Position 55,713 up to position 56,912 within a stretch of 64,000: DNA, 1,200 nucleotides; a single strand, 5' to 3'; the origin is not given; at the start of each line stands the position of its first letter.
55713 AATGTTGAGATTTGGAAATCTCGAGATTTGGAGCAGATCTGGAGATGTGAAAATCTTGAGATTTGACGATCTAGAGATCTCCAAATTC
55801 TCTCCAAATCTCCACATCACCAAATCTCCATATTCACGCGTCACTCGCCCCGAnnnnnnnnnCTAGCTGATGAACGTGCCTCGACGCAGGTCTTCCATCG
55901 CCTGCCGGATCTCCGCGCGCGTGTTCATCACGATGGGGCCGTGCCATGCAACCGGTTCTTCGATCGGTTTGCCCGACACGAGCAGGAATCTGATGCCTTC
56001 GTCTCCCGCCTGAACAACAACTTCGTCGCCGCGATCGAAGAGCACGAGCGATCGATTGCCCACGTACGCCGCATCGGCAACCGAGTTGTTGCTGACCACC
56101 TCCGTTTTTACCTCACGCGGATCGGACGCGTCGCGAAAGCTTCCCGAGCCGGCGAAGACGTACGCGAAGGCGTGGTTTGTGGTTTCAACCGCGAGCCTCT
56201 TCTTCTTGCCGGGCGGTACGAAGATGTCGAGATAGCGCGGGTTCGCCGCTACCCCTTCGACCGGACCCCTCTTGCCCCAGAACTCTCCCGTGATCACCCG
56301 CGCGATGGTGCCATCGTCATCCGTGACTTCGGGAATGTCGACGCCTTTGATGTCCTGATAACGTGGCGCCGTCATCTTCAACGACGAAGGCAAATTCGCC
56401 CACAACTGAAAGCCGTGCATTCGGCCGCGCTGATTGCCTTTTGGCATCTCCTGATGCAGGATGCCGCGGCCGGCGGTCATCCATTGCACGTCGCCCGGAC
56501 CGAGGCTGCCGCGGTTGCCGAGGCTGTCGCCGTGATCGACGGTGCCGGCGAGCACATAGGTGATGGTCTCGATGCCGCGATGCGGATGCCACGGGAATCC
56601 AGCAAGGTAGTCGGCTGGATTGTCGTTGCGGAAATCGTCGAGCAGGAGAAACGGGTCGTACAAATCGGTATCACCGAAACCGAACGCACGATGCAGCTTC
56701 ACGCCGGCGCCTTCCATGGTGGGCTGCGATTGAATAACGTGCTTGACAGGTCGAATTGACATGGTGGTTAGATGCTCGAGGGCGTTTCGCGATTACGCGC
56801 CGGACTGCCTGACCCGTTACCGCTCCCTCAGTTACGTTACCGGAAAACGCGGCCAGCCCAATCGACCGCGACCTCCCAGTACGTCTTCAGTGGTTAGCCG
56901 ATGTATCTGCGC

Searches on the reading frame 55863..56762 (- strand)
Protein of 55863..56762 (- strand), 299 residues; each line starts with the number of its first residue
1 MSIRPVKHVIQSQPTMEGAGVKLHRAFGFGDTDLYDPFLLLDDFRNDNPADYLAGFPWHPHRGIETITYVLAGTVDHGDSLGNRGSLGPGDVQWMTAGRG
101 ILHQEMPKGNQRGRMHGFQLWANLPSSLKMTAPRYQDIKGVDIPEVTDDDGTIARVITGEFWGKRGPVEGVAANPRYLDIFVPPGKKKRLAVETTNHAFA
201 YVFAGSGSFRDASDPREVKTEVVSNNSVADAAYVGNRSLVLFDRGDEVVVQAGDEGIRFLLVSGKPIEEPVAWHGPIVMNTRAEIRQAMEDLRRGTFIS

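Call 44: search_protein_families(library=pfam, proteins=[window:55863-56762:-], max_evalue=0.01)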
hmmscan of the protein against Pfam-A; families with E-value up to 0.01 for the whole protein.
window:55863-56762:- (299 aa): 3 families
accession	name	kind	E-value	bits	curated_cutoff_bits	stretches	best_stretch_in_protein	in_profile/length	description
PF02678.22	Pirin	-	1.1e-34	119.2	26.1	1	21-121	2-107/108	Pirin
PF05726.19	Pirin_C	-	4.7e-25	88.4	27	1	177-297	1-102/103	Pirin C-terminal cupin domain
PF07883.17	Cupin_2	-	0.0044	17.1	27.2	0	55-98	10-51/70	Cupin domain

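Call 75: find_encoding_contigs(protein=window:55863-56717:-, flank=6000, max_places=4)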
Protein window:55863-56717:- (284 aa): no gene with exactly this product is on record in the collection.
